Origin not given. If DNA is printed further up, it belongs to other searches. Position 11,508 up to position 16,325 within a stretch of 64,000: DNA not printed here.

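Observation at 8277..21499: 13-kb hdr mega-operon with three HdrA paralogs and accessory FeS modules but only one HdrB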

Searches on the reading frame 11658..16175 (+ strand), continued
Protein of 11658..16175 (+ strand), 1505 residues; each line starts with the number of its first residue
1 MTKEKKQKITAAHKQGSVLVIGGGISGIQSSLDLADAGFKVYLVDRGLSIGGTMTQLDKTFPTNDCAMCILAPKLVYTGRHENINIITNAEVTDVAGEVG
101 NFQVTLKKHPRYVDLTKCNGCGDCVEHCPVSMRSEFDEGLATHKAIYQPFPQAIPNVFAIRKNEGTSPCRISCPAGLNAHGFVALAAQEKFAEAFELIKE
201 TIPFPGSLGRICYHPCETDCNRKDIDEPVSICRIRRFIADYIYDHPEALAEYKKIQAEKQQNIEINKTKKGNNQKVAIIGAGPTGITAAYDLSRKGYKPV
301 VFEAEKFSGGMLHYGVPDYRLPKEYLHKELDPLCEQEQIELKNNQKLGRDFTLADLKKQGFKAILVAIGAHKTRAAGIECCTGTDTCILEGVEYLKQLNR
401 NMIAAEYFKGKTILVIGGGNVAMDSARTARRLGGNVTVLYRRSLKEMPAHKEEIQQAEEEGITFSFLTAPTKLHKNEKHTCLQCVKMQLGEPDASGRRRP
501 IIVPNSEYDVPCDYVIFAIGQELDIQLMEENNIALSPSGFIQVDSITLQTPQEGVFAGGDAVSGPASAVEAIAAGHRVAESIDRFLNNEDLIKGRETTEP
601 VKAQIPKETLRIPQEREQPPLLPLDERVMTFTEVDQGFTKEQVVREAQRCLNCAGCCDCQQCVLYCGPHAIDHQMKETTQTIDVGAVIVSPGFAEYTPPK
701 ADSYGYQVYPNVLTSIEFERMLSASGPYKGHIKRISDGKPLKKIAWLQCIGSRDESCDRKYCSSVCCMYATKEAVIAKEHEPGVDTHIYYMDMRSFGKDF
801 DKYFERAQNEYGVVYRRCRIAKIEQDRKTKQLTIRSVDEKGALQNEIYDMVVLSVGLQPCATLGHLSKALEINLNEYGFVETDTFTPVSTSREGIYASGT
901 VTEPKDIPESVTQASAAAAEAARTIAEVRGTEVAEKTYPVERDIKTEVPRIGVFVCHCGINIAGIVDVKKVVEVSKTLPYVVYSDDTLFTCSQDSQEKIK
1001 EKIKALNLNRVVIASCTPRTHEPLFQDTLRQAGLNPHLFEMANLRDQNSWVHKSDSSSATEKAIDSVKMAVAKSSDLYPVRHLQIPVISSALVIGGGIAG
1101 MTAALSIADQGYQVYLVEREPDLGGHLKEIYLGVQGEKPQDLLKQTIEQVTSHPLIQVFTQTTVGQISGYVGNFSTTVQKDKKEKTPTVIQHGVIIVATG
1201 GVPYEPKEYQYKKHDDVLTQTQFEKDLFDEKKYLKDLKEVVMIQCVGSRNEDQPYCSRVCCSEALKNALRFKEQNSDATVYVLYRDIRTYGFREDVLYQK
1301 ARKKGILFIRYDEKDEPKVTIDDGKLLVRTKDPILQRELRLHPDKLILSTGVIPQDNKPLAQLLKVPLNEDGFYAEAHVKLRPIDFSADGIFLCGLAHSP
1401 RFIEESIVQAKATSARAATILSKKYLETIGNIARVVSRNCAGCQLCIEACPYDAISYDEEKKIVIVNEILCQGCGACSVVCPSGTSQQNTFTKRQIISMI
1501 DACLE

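Call 18: find_encoding_contigs(protein=window:11658-16175:+, flank=10000, max_places=3)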
Protein window:11658-16175:+ (1505 aa): 6 contigs read that carry it; 3 places shown.
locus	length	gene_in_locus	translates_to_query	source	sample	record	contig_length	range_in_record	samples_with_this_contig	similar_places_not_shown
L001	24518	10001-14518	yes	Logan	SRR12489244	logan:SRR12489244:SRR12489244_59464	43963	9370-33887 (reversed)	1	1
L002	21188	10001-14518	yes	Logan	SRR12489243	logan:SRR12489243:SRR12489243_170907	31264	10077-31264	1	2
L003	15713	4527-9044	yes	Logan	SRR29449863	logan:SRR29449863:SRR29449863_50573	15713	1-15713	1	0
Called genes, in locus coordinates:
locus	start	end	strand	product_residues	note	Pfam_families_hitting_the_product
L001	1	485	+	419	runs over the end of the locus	-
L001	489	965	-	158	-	PF01750:HycI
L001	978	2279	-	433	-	PF27537:HoxH (faint), PF00374:NiFeSe_Hases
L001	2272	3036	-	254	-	PF01058:Oxidored_q6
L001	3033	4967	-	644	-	PF17179:Fer4_22, PF00175:NAD_binding_1, PF10418:DHODB_Fe-S_bind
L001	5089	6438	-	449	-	PF00390:malic, PF03949:Malic_M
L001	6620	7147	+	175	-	PF13187:Fer4_9, PF13237:Fer4_10 (faint), PF13183:Fer4_8, PF13534:Fer4_17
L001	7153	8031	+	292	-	PF02754:CCG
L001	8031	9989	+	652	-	PF12831:FAD_oxidored (weak), PF13450:NAD_binding_8 (weak), PF00037:Fer4, PF12837:Fer4_6 (weak), PF12838:Fer4_7, PF13187:Fer4_9, PF13237:Fer4_10, PF14697:Fer4_21, +7 more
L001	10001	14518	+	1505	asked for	PF14691:Fer4_20, PF07992:Pyr_redox_2, PF13738:Pyr_redox_3, PF07992:Pyr_redox_2, PF00890:FAD_binding_2, PF07992:Pyr_redox_2, PF13450:NAD_binding_8, PF12838:Fer4_7, +17 more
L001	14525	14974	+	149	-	PF02662:FlpD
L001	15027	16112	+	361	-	PF04432:FrhB_FdhB_C, PF12838:Fer4_7 (faint), PF13183:Fer4_8, PF13534:Fer4_17 (weak)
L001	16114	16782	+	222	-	PF12838:Fer4_7 (faint), PF13187:Fer4_9 (faint), PF13183:Fer4_8, PF13237:Fer4_10 (weak), PF13484:Fer4_16 (faint), PF13534:Fer4_17 (weak), PF13183:Fer4_8 (weak), PF13534:Fer4_17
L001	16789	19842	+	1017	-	PF00070:Pyr_redox (weak), PF12831:FAD_oxidored, PF00890:FAD_binding_2, PF12831:FAD_oxidored, PF13450:NAD_binding_8, PF12838:Fer4_7, PF13187:Fer4_9, PF13237:Fer4_10, +23 more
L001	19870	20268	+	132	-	PF02566:OsmC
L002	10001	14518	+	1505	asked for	PF14691:Fer4_20, PF07992:Pyr_redox_2, PF13738:Pyr_redox_3, PF07992:Pyr_redox_2, PF00890:FAD_binding_2, PF07992:Pyr_redox_2, PF13450:NAD_binding_8, PF12838:Fer4_7, +17 more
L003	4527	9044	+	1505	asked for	PF14691:Fer4_20, PF07992:Pyr_redox_2, PF13738:Pyr_redox_3, PF07992:Pyr_redox_2, PF00890:FAD_binding_2, PF07992:Pyr_redox_2, PF13450:NAD_binding_8, PF12838:Fer4_7, +17 more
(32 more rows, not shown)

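Call 19: find_encoding_contigs(protein=P0069, flank=10000, max_places=2)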
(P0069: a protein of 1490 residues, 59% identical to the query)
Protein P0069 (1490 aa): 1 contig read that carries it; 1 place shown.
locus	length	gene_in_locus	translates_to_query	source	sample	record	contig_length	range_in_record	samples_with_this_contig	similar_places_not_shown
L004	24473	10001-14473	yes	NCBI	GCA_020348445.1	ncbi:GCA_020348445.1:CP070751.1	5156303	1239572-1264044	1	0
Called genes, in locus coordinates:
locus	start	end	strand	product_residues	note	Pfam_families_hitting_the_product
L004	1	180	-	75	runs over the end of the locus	-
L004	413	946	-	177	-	-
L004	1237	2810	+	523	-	PF01565:FAD_binding_4, PF02913:FAD-oxidase_C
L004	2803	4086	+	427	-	PF13183:Fer4_8, PF13534:Fer4_17, PF02754:CCG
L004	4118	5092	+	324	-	PF01040:UbiA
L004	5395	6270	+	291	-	PF01040:UbiA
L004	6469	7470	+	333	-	PF21948:LplA-B_cat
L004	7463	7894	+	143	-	PF01597:GCV_H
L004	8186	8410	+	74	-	-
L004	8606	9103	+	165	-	PF00037:Fer4 (faint), PF13183:Fer4_8, PF13237:Fer4_10 (faint), PF13534:Fer4_17, PF13187:Fer4_9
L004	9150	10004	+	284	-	PF02754:CCG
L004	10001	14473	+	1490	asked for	PF00890:FAD_binding_2 (weak), PF14691:Fer4_20, PF07992:Pyr_redox_2, PF13738:Pyr_redox_3, PF07992:Pyr_redox_2, PF13450:NAD_binding_8, PF12838:Fer4_7, PF13237:Fer4_10, +22 more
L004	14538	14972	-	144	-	PF02566:OsmC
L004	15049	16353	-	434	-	-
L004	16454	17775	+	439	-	PF00587:tRNA-synt_2b (weak), PF03129:HGTP_anticodon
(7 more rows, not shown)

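Call 22: find_related_loci(query=A1, collection=genome_contigs, flank=10000)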
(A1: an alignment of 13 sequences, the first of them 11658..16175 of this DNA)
Query A1 (1505 aa) in genome_contigs; peptide patterns used: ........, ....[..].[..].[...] (x = any residue, [..] = any of these).
600 stretches matched a pattern (row limit reached: there are more); 600 encode a relative of the query (tblastn E <= 1e-3); the best 80 are kept; 80 distinct loci.
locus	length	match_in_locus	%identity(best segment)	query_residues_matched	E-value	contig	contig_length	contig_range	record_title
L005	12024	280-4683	48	16-1504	0e+0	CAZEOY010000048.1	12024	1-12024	MAG TPA_asm: uncultured Syntrophobacteraceae bacterium isolate binchicken_co274_11 genome assembly, contig: NODE_13142_l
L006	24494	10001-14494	47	7-1502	0e+0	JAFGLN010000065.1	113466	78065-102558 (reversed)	MAG: Deltaproteobacteria bacterium isolate Zod_Metabat.402 k87_7298894, whole genome shotgun sequence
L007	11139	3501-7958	48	5-1505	0e+0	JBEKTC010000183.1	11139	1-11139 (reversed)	MAG: Candidatus Korobacteraceae bacterium isolate SPRUCE 549 SPRUCE_549_183, whole genome shotgun sequence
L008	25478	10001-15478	77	16-1505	0e+0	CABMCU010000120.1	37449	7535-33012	uncultured archaeon isolate LFW-68_2 genome assembly, contig: LFW682_79, whole genome shotgun sequence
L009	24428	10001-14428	48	16-1505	0e+0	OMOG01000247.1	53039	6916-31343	Solibacteraceae bacterium SbA4 strain Peat soil MAG SbA4 genome assembly, contig: SBA4_Contig_320, whole genome shotgun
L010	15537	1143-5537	46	14-1500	0e+0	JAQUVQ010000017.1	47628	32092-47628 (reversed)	MAG: Smithellaceae bacterium isolate STD2_170 NODE_2524_length_47628_cov_7.877392_Sandtown_D2, whole genome shotgun sequ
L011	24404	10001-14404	47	9-1501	0e+0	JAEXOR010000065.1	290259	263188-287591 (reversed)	MAG: Bacillota bacterium isolate OH_HBrB_152 k127_1355341, whole genome shotgun sequence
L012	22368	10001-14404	46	16-1505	0e+0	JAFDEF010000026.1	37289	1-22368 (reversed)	MAG: Deltaproteobacteria bacterium isolate Meg19_1012_Bin_503 Meg19_1012_Bin_503_scaffold_1725, whole genome shotgun seq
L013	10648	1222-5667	47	1-1500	0e+0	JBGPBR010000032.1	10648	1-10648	MAG: Desulfobaccia bacterium isolate OBJ_0618_130150_100 k141_6843958_length_10648_cov_11.4886, whole genome shotgun seq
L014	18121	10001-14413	46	16-1500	0e+0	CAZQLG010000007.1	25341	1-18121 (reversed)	MAG TPA_asm: uncultured Desulfococcus sp. isolate SRP191223_co2_72 genome assembly, contig: NODE_831_length_25341_cov_24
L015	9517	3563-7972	47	11-1505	0e+0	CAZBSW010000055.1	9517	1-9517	MAG TPA_asm: uncultured Thermotogae bacterium isolate SRP323688_co1_249 genome assembly, contig: NODE_10636_length_9517_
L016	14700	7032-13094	47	16-1501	0e+0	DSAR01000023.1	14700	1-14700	MAG TPA_asm: Chloroflexota bacterium isolate SpSt-1153 Ga0129302_1002036, whole genome shotgun sequence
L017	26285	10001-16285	45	11-1504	0e+0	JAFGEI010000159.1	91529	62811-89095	MAG: Anaerolineae bacterium isolate Zod_Metabat.1220 k87_8228435, whole genome shotgun sequence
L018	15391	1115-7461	45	16-1502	0e+0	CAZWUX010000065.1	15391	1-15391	MAG TPA_asm: uncultured Anaerolineae bacterium isolate SRP214966_co2_211 genome assembly, contig: NODE_6027_length_15391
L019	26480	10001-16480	49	16-1504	0e+0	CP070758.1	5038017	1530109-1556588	MAG: Gemmatimonadota bacterium isolate bin29 chromosome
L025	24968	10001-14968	45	10-1505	0e+0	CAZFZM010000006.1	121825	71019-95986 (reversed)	MAG TPA_asm: uncultured Thermotogae bacterium isolate SRP323688_co1_258 genome assembly, contig: NODE_301_length_121825_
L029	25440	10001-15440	50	17-1505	0e+0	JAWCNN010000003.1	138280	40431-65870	MAG: Candidatus Bathyarchaeia archaeon isolate JZ-2_201709_bins_178 JZ-2_201709_bins_178_scaffold_3, whole genome shotgu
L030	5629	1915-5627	49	15-1505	0e+0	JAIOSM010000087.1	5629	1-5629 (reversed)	MAG: Desulfobacteraceae bacterium isolate SMBSF44 bin_25_k127_1466954, whole genome shotgun sequence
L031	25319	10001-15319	48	9-1505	0e+0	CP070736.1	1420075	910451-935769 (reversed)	MAG: Methanobacteriota archaeon isolate bin4 chromosome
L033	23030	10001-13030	46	16-1505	0e+0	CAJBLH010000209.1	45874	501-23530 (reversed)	MAG: uncultured Desulfobacteraceae bacterium isolate Loc090721-6m_bin-047 genome assembly, contig: bin-047:209/315, whol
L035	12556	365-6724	49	19-1505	0e+0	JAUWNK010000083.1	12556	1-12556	MAG: Desulfobacteraceae bacterium isolate CSMAG_2422 CSMAG_2422_k141_330951_length_12556_cov_22.9610, whole genome shotg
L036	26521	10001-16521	50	9-1505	0e+0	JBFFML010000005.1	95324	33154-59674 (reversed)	MAG: Thermoplasmata archaeon isolate Mix_mud18.2022.04.47 k141_1898834_length_95324_cov_25.2200, whole genome shotgun se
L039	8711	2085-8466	49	10-1505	0e+0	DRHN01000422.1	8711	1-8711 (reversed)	MAG TPA_asm: Spirochaetes bacterium isolate HyVt-370 HyVt-370_k145_797391, whole genome shotgun sequence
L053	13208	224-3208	47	16-1505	0e+0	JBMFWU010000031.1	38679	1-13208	MAG: Syntrophobacteraceae bacterium isolate KM4364-26 NODE_458_length_38679_cov_9.035781, whole genome shotgun sequence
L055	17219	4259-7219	45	19-1505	0e+0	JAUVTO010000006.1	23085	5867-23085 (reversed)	MAG: Desulfobacterales bacterium isolate CSMAG_768 CSMAG_768_k141_238124_length_23085_cov_15.2245, whole genome shotgun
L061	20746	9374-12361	46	17-1505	0e+0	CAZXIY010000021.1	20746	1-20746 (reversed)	MAG TPA_asm: uncultured Methanomassiliicoccales archaeon isolate binchicken_co154_733 genome assembly, contig: NODE_4199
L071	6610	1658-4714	43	11-1505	0e+0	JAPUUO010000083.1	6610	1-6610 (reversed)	MAG: Candidatus Bathyarchaeota archaeon isolate 390cm_MaxBin_5k.016 NODE_12341_length_6610_cov_84.491076, whole genome s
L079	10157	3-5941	48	17-1505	0e+0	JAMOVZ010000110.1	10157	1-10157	MAG: Desulfobacterales bacterium isolate PIR-30_metabat2_scaf2bin.099 PIR-30_scaffold_1692_c2, whole genome shotgun sequ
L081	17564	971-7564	47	14-1505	0e+0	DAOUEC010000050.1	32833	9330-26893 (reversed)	MAG TPA_asm: Anaerolineae bacterium isolate N3_163 k131_2030040, whole genome shotgun sequence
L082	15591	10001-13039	44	17-1505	0e+0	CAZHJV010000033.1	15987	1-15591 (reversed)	MAG TPA_asm: uncultured Methanomassiliicoccales archaeon isolate binchicken_co323_313 genome assembly, contig: NODE_3757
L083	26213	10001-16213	41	14-1505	0e+0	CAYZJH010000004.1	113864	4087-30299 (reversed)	MAG TPA_asm: uncultured Desulfobacteraceae bacterium isolate binchicken_co168_4 genome assembly, contig: NODE_177_length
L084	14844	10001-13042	44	17-1505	0e+0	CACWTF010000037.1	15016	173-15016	methanogenic archaeon isolate RUG10898 genome assembly, contig: RUG10898_asm_37, whole genome shotgun sequence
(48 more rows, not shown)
